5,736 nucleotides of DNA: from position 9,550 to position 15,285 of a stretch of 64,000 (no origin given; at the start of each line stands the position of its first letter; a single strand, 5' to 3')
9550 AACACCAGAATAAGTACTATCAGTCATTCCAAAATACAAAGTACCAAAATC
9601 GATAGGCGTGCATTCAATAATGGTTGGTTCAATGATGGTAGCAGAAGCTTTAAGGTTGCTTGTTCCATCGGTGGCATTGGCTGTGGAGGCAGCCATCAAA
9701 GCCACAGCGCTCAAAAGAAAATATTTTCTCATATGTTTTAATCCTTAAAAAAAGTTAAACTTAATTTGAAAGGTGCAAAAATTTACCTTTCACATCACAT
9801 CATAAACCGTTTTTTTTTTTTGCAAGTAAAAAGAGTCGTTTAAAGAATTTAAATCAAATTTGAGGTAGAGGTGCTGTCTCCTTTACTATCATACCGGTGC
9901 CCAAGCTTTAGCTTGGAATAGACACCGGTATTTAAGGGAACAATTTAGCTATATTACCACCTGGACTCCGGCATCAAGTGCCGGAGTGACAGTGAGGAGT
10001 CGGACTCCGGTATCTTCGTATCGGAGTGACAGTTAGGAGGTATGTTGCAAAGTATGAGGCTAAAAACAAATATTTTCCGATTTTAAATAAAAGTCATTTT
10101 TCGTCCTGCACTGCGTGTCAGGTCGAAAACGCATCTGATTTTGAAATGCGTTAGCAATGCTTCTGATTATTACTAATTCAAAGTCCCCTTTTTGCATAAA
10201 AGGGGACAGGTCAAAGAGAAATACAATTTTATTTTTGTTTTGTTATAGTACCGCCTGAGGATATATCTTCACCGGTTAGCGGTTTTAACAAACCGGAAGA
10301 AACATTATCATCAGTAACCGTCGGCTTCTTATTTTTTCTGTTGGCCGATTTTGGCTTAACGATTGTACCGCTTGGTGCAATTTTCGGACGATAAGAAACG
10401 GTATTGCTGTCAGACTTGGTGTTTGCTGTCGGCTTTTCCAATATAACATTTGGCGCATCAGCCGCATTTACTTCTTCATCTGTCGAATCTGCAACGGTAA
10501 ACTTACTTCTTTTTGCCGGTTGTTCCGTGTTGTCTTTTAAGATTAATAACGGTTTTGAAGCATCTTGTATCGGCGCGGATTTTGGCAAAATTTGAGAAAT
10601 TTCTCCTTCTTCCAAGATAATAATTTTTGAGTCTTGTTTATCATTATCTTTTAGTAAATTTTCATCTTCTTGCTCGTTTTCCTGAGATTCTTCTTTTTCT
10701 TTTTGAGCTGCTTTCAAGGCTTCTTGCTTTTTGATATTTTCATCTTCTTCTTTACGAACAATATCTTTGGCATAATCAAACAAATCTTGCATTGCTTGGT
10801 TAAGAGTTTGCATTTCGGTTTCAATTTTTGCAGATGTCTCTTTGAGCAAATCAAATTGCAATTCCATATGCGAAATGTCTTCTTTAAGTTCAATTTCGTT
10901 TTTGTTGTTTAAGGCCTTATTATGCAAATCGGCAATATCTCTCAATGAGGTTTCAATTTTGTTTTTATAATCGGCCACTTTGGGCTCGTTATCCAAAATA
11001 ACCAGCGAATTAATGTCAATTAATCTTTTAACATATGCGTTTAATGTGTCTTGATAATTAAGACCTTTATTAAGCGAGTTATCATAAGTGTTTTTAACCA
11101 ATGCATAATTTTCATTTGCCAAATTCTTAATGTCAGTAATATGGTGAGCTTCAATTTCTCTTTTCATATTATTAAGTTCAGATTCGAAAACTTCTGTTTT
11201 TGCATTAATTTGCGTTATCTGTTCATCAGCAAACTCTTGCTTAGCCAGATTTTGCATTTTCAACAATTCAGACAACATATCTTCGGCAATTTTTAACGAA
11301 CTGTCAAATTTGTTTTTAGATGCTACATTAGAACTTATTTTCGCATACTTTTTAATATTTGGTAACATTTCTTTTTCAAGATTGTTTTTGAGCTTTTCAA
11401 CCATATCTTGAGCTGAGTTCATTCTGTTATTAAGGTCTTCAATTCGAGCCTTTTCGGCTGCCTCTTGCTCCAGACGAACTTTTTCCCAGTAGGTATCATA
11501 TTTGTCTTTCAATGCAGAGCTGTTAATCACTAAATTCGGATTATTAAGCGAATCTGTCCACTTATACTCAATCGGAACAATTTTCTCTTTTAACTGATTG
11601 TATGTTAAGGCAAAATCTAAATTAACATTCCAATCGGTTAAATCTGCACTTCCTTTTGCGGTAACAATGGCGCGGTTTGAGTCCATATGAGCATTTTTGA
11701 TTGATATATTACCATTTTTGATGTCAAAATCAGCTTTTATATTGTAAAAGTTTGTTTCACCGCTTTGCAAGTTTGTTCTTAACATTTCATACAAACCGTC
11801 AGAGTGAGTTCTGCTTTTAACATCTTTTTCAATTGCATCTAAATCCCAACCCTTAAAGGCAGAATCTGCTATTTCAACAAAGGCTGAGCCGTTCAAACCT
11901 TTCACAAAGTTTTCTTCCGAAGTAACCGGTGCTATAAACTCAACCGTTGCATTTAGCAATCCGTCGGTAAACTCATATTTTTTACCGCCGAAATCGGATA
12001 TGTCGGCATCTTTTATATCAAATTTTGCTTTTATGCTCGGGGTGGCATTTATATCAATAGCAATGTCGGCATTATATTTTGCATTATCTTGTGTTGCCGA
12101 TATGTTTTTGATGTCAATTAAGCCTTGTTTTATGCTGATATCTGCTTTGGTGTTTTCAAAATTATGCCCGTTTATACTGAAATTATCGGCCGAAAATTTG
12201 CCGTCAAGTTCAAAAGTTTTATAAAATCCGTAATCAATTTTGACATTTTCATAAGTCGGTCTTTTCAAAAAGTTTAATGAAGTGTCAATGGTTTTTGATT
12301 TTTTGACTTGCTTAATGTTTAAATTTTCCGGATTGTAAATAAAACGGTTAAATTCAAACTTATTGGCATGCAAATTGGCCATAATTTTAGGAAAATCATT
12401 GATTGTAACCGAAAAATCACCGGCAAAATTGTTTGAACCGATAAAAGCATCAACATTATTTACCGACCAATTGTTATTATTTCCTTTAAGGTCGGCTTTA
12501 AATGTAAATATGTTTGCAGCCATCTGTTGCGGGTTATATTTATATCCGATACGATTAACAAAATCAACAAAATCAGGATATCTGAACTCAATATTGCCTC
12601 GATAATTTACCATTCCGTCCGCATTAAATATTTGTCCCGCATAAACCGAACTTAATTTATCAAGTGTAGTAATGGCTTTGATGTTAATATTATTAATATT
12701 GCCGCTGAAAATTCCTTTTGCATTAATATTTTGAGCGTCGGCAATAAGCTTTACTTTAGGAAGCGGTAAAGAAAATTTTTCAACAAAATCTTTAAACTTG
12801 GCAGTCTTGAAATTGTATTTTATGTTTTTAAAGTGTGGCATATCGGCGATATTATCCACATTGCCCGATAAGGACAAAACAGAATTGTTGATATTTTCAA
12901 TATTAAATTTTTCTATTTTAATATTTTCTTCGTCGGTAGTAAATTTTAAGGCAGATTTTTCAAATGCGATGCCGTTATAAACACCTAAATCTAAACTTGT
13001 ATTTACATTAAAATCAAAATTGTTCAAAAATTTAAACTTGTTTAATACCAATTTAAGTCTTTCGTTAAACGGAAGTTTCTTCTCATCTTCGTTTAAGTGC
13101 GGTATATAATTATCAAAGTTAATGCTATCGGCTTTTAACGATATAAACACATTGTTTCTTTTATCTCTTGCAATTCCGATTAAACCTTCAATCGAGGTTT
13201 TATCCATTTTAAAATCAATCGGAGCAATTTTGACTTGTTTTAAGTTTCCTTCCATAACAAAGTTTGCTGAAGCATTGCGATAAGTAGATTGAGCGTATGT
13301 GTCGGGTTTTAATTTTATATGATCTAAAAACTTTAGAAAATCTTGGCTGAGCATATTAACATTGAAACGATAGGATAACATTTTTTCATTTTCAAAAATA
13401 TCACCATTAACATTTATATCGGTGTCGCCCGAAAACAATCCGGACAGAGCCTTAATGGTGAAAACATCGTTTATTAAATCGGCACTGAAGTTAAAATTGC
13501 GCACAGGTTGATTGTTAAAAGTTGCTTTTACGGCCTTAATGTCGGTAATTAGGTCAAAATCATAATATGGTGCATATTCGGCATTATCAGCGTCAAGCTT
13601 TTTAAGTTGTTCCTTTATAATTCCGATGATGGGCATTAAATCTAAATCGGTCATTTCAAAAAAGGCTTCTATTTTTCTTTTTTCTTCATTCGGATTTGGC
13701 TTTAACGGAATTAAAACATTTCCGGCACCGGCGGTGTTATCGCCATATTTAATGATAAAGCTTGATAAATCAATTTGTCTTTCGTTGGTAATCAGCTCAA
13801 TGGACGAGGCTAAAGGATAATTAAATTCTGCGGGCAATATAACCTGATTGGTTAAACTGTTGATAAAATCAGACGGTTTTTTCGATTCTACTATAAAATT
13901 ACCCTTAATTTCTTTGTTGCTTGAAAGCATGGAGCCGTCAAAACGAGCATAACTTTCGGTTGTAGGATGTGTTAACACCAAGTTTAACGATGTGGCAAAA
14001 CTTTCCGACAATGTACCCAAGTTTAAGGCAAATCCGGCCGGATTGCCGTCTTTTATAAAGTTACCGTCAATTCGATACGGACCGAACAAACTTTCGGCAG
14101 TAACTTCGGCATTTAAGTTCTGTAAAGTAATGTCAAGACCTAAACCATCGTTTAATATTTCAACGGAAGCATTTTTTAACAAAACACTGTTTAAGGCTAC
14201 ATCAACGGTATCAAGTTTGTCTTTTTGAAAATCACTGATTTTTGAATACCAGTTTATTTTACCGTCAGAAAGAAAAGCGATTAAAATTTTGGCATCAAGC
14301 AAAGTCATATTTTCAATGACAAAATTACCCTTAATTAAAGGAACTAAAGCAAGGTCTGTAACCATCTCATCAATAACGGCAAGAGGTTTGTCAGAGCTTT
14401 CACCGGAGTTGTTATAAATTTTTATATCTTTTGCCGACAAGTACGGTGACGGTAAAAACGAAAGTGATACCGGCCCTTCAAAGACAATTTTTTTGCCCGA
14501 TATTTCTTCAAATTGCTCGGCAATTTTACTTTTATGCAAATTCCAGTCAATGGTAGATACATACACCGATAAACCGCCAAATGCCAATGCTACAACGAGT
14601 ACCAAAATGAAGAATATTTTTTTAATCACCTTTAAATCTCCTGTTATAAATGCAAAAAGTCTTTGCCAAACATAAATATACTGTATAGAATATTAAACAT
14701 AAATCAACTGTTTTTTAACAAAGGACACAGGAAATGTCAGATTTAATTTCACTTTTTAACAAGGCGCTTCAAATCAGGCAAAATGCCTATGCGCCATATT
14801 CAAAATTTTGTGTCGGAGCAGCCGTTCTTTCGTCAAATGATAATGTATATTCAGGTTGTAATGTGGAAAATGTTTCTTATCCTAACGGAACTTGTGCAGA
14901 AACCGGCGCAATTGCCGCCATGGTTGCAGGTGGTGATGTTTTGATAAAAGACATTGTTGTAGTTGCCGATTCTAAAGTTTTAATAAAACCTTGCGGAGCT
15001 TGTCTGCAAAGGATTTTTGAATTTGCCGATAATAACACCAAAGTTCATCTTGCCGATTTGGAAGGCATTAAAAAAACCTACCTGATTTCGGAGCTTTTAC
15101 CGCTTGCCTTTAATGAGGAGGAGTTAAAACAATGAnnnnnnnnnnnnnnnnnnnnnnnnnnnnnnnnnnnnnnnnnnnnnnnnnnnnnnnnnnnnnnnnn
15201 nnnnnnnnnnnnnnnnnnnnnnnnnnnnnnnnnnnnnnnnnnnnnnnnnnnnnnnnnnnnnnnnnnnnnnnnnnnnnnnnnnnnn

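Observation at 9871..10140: A ~270-bp structured repeat, present as an inverted pair, extends two of the cassettes and brackets a 35.5-kb segment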

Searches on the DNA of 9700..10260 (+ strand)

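Call 7: search_rna_families(source=window, start=9700, end=10260, threshold=evalue, max_evalue=10, show_alignments=2)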
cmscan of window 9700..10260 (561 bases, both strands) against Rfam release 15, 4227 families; matches with E-value up to 10: 3.
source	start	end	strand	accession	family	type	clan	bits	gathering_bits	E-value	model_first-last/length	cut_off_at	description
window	9765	9845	+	RF01590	plasmodium_snoR14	Gene; snRNA; snoRNA; CD-box;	-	19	90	9.9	1-127/127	no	small nucleolar RNA snoR14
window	10124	10244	+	RF04315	manA-II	Cis-reg;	-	17.7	100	1.8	1-147/147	no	manA_II ncRNA motif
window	9787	9871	+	RF01934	bxd_6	Gene; lncRNA;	-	13.1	50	8.6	1-93/93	no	Bithoraxoid conserved region 6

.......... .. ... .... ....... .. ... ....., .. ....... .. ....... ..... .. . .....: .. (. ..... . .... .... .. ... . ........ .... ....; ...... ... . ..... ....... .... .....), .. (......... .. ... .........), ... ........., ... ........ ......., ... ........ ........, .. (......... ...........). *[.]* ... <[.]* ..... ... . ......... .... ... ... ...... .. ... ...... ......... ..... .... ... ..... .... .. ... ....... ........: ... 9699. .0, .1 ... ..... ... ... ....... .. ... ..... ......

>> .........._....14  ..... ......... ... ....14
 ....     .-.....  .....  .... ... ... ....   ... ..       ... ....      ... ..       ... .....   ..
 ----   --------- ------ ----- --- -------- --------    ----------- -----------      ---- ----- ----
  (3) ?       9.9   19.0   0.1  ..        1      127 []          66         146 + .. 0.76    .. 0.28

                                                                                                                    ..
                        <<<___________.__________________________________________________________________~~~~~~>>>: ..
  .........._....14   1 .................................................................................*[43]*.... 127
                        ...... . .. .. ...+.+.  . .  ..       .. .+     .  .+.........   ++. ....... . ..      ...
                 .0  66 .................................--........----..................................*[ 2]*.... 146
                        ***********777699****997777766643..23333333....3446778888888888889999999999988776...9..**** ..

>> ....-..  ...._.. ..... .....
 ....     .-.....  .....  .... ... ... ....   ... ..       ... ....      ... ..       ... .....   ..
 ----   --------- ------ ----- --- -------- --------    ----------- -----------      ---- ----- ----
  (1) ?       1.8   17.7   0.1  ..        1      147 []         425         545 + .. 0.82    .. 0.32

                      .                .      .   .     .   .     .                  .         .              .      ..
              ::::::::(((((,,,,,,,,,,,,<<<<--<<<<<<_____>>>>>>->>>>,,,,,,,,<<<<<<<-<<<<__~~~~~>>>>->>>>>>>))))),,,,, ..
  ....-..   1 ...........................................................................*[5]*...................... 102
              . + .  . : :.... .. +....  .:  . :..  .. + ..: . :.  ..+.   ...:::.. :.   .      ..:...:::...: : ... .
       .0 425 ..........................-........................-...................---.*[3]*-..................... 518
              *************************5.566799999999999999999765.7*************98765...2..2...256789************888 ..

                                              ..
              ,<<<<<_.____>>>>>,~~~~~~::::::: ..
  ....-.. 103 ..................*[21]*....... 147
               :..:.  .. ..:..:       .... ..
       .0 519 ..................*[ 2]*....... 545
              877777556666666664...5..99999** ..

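Call 66: search_dna_similar(query=window:9865-10145:+, collection=plasmids, mode=distant, max_evalue=0.01)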
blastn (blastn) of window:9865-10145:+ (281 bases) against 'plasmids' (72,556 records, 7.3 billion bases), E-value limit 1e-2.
No match.

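Call 67: search_dna_similar(query=window:9865-10145:+, collection=phages, mode=distant, max_evalue=0.01)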
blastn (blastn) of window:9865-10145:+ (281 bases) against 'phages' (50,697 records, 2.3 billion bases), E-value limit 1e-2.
No match.

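Call 75: build_rna_model(alignment_id=A6)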
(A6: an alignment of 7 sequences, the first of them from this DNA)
Model R1 built from alignment A6 (7 sequences, 230 columns); structure: RNAalifold consensus.
model positions 185; base pairs 42; branch points 2; effective number of sequences 0.99; information 0.589 bits per position. Calibrated on 0.2 Mb of random sequence (short: E-values are rough).
structure used (alignment columns):
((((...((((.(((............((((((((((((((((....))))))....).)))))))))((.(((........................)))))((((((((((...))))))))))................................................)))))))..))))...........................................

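Call 76: search_with_rna_model(model_id=R1, sources=[window, L001, L003, L005, L020, L044, L045, L047, L048, L056, L057, L059, L060, L061, L062, L063, L067, L068, L069, L070, L071, L072, L073, L074, L076, L077, L078, L079, L081, L082, L083, L084, L085, L086, L087, L088], max_evalue=1)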
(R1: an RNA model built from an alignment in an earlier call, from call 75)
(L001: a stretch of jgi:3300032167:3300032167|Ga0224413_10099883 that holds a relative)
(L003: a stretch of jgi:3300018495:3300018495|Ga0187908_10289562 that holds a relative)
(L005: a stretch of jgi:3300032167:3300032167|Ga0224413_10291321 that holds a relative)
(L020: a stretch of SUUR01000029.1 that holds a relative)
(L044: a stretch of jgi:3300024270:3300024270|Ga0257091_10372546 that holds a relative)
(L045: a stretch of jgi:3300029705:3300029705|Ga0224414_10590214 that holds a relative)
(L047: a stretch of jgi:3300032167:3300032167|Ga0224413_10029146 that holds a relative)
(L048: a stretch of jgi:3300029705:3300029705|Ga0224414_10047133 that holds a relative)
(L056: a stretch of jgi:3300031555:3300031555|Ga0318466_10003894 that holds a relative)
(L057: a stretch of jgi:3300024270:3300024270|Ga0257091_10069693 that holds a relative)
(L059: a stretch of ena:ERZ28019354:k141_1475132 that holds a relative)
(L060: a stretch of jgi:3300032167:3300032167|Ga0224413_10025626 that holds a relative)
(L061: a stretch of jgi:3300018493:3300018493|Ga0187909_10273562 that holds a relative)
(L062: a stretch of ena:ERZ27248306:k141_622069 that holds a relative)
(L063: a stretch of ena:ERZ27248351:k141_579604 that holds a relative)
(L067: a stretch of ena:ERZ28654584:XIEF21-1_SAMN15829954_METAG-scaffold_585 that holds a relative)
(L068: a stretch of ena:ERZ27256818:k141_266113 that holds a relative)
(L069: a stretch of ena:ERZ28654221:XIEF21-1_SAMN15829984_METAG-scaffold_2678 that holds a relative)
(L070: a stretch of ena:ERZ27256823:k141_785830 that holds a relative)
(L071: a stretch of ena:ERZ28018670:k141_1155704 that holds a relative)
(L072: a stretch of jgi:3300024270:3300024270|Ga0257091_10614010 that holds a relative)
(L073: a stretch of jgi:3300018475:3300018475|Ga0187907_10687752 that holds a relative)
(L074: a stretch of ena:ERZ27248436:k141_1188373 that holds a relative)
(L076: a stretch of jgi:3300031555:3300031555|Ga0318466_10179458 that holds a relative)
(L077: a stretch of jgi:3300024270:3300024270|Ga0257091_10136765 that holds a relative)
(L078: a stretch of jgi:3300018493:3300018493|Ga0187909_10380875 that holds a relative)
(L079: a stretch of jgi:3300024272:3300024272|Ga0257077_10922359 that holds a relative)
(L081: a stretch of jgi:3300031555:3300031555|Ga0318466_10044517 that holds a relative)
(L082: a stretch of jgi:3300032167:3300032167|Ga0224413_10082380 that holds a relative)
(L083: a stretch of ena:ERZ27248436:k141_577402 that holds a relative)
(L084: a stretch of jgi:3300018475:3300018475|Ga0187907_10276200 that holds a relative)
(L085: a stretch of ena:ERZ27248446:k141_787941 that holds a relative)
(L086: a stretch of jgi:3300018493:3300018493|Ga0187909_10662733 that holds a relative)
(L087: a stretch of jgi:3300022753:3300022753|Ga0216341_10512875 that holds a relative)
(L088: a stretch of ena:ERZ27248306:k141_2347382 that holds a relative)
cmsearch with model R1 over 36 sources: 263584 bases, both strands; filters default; matches with E-value up to 1: 46.
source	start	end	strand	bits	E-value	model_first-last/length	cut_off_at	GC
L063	163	349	-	221.9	1.3e-42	1-185/185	no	0.41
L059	1978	2162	-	221.8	1.4e-42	1-185/185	no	0.42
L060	9685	9870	-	215.9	2.2e-41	1-185/185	no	0.42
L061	233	418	-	215.9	2.2e-41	1-185/185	no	0.42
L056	9685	9870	-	215.6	2.6e-41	1-185/185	no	0.43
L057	3685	3870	-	215.6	2.6e-41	1-185/185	no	0.43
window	45640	45863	-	208.5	7.3e-40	1-185/185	no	0.46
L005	1814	2037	-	208.5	7.3e-40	1-185/185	no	0.46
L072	844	1067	-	208.5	7.3e-40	1-185/185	no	0.46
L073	754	977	-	208.5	7.3e-40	1-185/185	no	0.46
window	9865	10090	+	201.7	1.7e-38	1-185/185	no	0.44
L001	5646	5871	-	201.7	1.7e-38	1-185/185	no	0.44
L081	7186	7410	+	198.5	7.7e-38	1-185/185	no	0.48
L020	95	321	-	191.7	2e-36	1-185/185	no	0.42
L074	694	886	-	168.1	1.2e-31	32-185/185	5'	0.46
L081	5927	6088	+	143.6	1.3e-26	1-185/185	no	0.4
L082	6886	7047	+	143.6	1.3e-26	1-185/185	no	0.4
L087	1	120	-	135.1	6.9e-25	1-119/185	3'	0.49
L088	1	105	-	106.8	4.1e-19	1-102/185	3'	0.45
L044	1552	1698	-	98.5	2e-17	81-185/185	5'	0.43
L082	8145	8225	+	81.7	5.5e-14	1-80/185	3'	0.51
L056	9722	9919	+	59.3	2e-09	1-185/185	no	0.42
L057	3722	3919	+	59.3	2e-09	1-185/185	no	0.42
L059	2029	2144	+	57.8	4.2e-09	15-130/185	no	0.48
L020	2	73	-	56.5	7.7e-09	27-122/185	no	0.4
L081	7205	7320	-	55.8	1.1e-08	15-130/185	no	0.5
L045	1422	1483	-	55.7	1.1e-08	125-185/185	5'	0.29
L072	919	1112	+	55.3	1.4e-08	1-185/185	no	0.45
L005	1889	2082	+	55.3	1.4e-08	1-185/185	no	0.45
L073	829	1022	+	55.3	1.4e-08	1-185/185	no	0.45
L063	200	398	+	52.2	5.8e-08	1-185/185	no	0.4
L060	9735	9852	+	48.3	3.5e-07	15-130/185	no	0.47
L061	283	400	+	48.3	3.5e-07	15-130/185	no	0.47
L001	5723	5921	+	47.3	5.6e-07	1-185/185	no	0.42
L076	5731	5862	-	46.4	8.8e-07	1-185/185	no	0.28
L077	3139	3270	-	46.4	8.8e-07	1-185/185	no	0.28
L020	185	303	+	38.2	4e-05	15-130/185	no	0.46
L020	1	134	+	34.6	0.00022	70-185/185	5'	0.34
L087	1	162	+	33.5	0.00037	30-185/185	5'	0.43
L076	1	51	-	33.1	0.00046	1-51/185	3'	0.45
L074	770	886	+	33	0.00047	1-123/185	3'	0.52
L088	1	147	+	27.3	0.0068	65-185/185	5'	0.39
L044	1629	1698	+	25.9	0.013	1-86/185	3'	0.51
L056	11991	12065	-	18.2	0.49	1-185/185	no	0.37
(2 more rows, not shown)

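Call 77: search_with_rna_model(model_id=R1, sources=[window, L020, L056, L059, L060, L063, L081, L087, L044], max_evalue=1e-15, make_alignment=true)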
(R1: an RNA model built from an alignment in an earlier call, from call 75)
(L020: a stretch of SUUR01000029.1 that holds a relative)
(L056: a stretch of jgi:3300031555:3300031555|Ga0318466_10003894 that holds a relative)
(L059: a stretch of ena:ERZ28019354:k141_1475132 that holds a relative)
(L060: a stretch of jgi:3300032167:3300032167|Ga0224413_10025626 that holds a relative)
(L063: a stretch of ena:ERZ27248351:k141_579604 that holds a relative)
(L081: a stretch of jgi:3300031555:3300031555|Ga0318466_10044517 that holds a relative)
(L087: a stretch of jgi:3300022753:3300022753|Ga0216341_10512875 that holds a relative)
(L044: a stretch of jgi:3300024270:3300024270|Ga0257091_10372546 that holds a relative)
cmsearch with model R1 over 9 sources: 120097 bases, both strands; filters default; matches with E-value up to 1e-15: 11.
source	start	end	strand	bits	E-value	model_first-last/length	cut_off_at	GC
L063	163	349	-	221.9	6.1e-43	1-185/185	no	0.41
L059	1978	2162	-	221.8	6.2e-43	1-185/185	no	0.42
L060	9685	9870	-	215.9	1e-41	1-185/185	no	0.42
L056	9685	9870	-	215.6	1.2e-41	1-185/185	no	0.43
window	45640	45863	-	208.5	3.3e-40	1-185/185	no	0.46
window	9865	10090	+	201.7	7.9e-39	1-185/185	no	0.44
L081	7186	7410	+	198.5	3.5e-38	1-185/185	no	0.48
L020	95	321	-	191.7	8.9e-37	1-185/185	no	0.42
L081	5927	6088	+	143.6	5.7e-27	1-185/185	no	0.4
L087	1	120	-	135.1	3.1e-25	1-119/185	3'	0.49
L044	1552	1698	-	98.5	9e-18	81-185/185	5'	0.43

Alignment A9: 11 matches aligned to the model, 231 columns, each read 5' to 3' on its own strand. Consensus structure (alignment columns), stored with it:
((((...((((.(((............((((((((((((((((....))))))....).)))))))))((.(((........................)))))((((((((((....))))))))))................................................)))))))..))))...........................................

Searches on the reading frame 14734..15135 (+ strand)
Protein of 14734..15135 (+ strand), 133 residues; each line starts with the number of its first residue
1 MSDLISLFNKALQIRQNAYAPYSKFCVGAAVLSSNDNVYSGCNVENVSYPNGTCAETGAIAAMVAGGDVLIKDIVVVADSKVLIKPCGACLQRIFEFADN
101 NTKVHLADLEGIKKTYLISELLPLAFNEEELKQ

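Call 91: search_protein_families(library=pfam, proteins=[window:14734-15135:+], max_evalue=0.0001)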
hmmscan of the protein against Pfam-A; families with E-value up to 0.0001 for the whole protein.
window:14734-15135:+ (133 aa): 2 families
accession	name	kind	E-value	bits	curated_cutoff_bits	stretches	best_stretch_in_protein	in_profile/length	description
PF00383.29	dCMP_cyt_deam_1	-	5.5e-16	58.7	25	1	4-102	4-98/102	Cytidine and deoxycytidylate deaminase zinc-binding region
PF08211.18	dCMP_cyt_deam_2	-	3.4e-08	34.2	25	1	7-80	44-119/130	Cytidine and deoxycytidylate deaminase zinc-binding region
